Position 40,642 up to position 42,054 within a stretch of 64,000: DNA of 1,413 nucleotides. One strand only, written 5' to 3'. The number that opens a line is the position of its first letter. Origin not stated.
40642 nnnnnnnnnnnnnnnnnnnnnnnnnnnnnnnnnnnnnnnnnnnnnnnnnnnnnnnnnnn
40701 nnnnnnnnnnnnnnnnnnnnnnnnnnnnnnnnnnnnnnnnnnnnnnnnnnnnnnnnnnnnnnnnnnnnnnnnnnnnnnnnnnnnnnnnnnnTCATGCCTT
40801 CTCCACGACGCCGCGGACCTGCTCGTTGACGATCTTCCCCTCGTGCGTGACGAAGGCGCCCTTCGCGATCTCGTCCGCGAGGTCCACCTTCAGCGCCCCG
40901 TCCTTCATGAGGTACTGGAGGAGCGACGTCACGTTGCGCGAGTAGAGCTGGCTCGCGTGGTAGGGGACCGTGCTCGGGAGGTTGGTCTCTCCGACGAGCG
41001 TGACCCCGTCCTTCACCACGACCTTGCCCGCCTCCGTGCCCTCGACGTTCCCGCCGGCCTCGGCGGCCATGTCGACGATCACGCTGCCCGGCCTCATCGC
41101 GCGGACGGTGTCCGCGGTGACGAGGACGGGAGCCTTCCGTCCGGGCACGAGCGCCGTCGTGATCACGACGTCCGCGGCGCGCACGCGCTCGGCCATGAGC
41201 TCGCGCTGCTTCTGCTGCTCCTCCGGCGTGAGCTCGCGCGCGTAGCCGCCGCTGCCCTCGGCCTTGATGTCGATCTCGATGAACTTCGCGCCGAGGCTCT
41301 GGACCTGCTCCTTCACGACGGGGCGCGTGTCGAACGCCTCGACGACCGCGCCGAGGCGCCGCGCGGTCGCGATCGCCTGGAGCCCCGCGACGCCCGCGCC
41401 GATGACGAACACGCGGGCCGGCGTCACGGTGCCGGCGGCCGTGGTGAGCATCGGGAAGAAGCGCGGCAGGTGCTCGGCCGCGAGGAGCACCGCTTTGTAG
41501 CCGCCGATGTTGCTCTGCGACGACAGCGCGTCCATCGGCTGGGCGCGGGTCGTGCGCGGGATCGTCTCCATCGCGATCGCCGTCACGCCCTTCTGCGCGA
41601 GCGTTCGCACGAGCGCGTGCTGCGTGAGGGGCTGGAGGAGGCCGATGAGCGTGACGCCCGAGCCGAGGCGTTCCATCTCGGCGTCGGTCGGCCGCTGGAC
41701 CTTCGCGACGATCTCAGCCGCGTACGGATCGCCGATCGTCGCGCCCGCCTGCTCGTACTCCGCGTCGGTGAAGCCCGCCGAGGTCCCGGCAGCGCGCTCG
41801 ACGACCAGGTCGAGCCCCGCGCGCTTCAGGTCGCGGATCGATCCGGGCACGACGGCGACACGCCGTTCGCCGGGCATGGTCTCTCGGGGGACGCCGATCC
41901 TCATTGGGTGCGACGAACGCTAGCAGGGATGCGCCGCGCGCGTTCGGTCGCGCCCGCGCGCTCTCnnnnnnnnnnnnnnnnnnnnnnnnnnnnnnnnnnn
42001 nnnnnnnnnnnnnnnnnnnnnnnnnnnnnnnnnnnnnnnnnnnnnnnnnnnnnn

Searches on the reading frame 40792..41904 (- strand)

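Call 14: search_protein_families(library=pfam, proteins=[window:40792-41904:-], max_evalue=0.001)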
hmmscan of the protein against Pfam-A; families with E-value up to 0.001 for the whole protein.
window:40792-41904:- (370 aa): 3 families
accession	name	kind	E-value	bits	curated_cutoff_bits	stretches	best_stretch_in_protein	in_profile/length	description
PF01262.27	AlaDh_PNT_C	-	2.6e-71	239.9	23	1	138-360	1-213/214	Alanine dehydrogenase/PNT, C-terminal domain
PF05222.21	AlaDh_PNT_N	-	2.2e-40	138.5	30.4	1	4-133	1-135/136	Alanine dehydrogenase/PNT, N-terminal domain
PF13450.12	NAD_binding_8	-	0.00093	19.9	21.9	0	167-196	1-30/68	NAD(P)-binding Rossmann-like domain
